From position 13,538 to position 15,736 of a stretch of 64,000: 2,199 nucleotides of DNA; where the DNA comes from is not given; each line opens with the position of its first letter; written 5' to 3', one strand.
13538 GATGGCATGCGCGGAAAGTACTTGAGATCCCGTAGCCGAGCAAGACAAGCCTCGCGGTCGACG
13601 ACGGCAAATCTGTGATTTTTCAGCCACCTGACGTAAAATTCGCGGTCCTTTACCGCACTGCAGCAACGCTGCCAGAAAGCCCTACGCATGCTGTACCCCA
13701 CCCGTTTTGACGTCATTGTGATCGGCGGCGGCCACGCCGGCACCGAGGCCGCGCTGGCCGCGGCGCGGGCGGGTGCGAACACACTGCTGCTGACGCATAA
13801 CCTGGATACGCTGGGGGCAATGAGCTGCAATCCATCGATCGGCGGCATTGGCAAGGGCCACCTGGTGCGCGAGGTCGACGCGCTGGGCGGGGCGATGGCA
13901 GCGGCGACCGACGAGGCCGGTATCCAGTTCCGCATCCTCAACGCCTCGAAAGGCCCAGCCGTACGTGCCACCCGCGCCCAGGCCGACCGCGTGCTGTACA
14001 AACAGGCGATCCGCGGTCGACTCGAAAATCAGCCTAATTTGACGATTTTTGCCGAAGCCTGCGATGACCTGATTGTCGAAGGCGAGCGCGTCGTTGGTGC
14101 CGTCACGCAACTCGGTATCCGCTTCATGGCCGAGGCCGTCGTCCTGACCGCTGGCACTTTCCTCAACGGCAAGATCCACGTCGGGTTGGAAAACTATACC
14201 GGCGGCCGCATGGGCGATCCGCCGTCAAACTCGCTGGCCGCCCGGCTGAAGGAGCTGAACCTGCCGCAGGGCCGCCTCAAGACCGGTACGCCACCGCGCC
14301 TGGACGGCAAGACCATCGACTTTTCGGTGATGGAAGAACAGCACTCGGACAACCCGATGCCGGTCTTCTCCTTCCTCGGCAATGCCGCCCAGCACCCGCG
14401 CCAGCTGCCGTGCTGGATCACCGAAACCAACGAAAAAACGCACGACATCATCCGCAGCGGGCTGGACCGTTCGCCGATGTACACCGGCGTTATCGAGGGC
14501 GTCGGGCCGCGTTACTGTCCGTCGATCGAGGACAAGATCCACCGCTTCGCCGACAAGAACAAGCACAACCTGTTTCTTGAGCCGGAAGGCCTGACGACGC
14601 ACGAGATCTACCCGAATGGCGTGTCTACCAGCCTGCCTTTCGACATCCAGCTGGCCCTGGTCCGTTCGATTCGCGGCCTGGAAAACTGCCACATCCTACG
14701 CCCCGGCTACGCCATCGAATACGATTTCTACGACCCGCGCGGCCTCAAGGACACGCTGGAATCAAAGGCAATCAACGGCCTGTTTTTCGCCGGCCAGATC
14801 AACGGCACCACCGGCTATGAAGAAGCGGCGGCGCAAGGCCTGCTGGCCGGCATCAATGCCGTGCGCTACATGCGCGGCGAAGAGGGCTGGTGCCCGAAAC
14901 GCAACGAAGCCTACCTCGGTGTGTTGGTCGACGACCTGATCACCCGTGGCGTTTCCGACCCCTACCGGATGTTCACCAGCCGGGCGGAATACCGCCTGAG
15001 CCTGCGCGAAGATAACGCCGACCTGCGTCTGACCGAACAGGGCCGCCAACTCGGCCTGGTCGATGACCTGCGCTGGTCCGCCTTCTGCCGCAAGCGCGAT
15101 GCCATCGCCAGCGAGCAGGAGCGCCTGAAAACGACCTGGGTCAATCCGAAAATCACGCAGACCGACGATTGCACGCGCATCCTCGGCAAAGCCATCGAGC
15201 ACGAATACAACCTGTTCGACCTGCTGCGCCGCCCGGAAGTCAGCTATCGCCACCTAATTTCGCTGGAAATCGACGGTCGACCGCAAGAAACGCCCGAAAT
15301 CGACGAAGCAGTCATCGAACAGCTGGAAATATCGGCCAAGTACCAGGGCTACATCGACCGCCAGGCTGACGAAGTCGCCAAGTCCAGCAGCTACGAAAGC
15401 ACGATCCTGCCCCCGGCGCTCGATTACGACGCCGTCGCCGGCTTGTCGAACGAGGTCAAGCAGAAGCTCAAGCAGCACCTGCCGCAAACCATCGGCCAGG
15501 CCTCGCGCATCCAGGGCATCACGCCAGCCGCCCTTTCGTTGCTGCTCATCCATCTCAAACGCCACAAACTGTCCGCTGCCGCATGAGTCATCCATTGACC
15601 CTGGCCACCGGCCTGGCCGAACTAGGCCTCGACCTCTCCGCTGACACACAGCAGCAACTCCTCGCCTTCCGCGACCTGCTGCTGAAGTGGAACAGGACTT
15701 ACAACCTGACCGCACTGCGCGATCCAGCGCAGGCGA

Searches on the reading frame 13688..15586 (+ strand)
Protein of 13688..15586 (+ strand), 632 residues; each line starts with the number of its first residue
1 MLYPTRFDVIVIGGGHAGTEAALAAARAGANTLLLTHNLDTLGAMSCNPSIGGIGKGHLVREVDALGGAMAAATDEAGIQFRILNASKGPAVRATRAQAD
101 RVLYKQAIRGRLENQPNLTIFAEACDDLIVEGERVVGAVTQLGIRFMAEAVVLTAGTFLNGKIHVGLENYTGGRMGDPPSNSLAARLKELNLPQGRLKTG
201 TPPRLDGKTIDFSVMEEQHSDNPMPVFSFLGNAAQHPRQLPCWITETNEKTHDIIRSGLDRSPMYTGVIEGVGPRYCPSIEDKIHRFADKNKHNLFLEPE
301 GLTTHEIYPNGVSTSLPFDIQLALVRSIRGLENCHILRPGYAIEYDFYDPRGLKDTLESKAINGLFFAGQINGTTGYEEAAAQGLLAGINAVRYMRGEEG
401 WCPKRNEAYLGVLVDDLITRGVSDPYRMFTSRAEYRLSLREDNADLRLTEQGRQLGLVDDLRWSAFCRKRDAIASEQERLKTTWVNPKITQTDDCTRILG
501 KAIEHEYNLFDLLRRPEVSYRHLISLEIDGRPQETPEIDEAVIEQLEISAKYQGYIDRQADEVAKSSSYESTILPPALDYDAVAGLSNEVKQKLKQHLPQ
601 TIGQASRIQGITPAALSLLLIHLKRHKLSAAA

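Call 39: search_protein_families(library=padloc, proteins=[L110:13639-15249:+, L110:15306-15887:+, L110:15898-16893:+, L112:7331-9517:+, L112:9514-11478:+, L112:11522-12340:+, L111:7231-7428:+], max_evalue=0.01)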
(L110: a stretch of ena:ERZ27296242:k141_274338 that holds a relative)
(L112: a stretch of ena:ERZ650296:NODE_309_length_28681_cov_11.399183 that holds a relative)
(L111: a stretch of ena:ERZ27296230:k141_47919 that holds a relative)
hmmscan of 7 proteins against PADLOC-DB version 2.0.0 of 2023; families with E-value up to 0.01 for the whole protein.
L110:13639-15249:+ (536 aa): 2 families
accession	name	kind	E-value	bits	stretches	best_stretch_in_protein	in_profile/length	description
PDLC04409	PDC-M09B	-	1.1e-13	48.6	1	74-434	37-392/480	-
PDLC04408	PDC-M09B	-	1.5e-08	31.6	1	86-461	53-425/486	-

L110:15306-15887:+ (193 aa): 0 families

L110:15898-16893:+ (331 aa): 2 families
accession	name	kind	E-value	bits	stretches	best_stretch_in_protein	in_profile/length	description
PDLC04407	PDC-M09A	-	2.5e-28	97.4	1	37-293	8-265/282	-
PDLC04406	PDC-M09A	-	8.3e-26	89.2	1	113-308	128-323/330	-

L112:7331-9517:+ (728 aa): 0 families

L112:9514-11478:+ (654 aa): 3 families
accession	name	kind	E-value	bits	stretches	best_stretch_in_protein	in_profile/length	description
PDLC03841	LeoBC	-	1.7e-05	22.2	0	32-73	51-94/601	-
PDLC03839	LeoA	-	0.00096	16.3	0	40-78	41-79/559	-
PDLC04140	mad8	-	0.0014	16.2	0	58-83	29-54/314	mads_8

L112:11522-12340:+ (272 aa): 5 families
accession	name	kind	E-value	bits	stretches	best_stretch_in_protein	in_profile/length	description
PDLC00648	ZorA3|ZorA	-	8.1e-08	29.4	1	4-238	251-484/692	MotA/ExbB/TolQ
PDLC00647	ZorA3|ZorA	-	2.8e-06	24.1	1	5-235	280-489/780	MotA/ExbB/TolQ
PDLC03865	LmuB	-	2.2e-05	20.9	1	13-240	521-750/1007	-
PDLC02414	Aga_SIR2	-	0.0014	16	1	50-163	12-113/313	-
PDLC04897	PDC-S06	-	0.0015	15.2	0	32-147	273-392/727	-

L111:7231-7428:+ (65 aa): 0 families

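Call 40: search_protein_families(library=pfam, proteins=[L110:13639-15249:+, L110:15306-15887:+, L110:15898-16893:+, L112:7331-9517:+, L112:9514-11478:+, L112:11522-12340:+, L111:7231-7428:+], max_evalue=0.05)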
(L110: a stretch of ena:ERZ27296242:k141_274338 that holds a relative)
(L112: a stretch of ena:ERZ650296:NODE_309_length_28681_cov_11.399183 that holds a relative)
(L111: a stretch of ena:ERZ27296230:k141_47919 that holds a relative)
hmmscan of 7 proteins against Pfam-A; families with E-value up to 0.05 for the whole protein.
L110:13639-15249:+ (536 aa): 1 family
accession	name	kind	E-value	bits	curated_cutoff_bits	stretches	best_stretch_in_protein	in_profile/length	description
PF22554.1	Chap-C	-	0.025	15.7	27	1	203-244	42-83/91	TY-Chap C-terminal domain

L110:15306-15887:+ (193 aa): 0 families

L110:15898-16893:+ (331 aa): 2 families
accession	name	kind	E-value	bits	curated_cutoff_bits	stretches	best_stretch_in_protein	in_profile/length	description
PF23854.1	DUF7217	-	0.028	14.6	29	0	207-271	123-188/238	Domain of unknown function (DUF7217)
PF01972.22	SDH_protease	-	0.04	13.4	31.3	0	25-68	169-213/286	ClpP-like SDH-type serine proteinase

L112:7331-9517:+ (728 aa): 7 families
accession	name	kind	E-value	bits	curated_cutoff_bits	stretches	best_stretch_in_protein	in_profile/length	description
PF02492.25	cobW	-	0.006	16.6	20.7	0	53-72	3-22/180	CobW/HypB/UreG, nucleotide-binding domain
PF00005.33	ABC_tran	-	0.015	16.3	25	1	51-78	12-39/137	ABC transporter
PF05729.18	NACHT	-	0.019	15.2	26.7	0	129-179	53-113/167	NACHT domain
PF13401.12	AAA_22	-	0.032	15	27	0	50-90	5-33/130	AAA domain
PF13191.12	AAA_16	-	0.033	15.1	32.6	1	47-224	21-167/167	AAA ATPase domain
PF13238.12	AAA_18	-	0.046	14.6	29.4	0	54-123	2-79/128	AAA domain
PF03193.22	RsgA_GTPase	-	0.047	13.9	30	0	181-240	16-75/174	RsgA GTPase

L112:9514-11478:+ (654 aa): 3 families
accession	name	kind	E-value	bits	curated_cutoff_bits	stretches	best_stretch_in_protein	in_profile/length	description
PF00350.29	Dynamin_N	-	3.5e-05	24.3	27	1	59-210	1-135/168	Dynamin family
PF17675.6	APG6_N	-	0.00025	21.9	45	1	533-604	45-116/132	Apg6 coiled-coil region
PF01926.29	MMR_HSR1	-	0.044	14.3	21.9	0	59-78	2-21/113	50S ribosome-binding GTPase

L112:11522-12340:+ (272 aa): 11 families
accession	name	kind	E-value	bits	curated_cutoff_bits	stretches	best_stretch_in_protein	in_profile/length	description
PF06009.19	Laminin_II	-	3.2e-05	24.4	33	0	5-69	34-96/138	Laminin Domain II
PF15372.11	DUF4600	-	0.00072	20.3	27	1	41-106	17-82/128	Domain of unknown function (DUF4600)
PF08663.15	HalX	-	0.0016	19.3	23.2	0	17-55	21-59/68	HalX domain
PF00804.31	Syntaxin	-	0.0028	17.9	26.7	1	34-130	5-95/157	Syntaxin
PF04513.17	Baculo_PEP_C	-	0.0065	17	38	0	92-141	31-80/140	Baculovirus polyhedron envelope protein, PEP, C terminus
PF14362.11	DUF4407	-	0.0081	15.9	31.3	0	4-184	111-232/297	Domain of unknown function (DUF4407)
PF20379.3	DUF6674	-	0.012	15.6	28.5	1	14-115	5-100/251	Family of unknown function (DUF6674)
PF06103.16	DUF948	-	0.017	15.7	37.2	0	24-69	19-64/89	Bacterial protein of unknown function (DUF948)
PF01544.23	CorA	-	0.031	14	27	1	67-178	104-220/292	CorA-like Mg2+ transporter protein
PF11068.13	YlqD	-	0.034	14.9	27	0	74-144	13-83/131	YlqD protein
PF02108.21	FliH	-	0.042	14.2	24.1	1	84-131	5-52/128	Flagellar assembly protein FliH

L111:7231-7428:+ (65 aa): 0 families
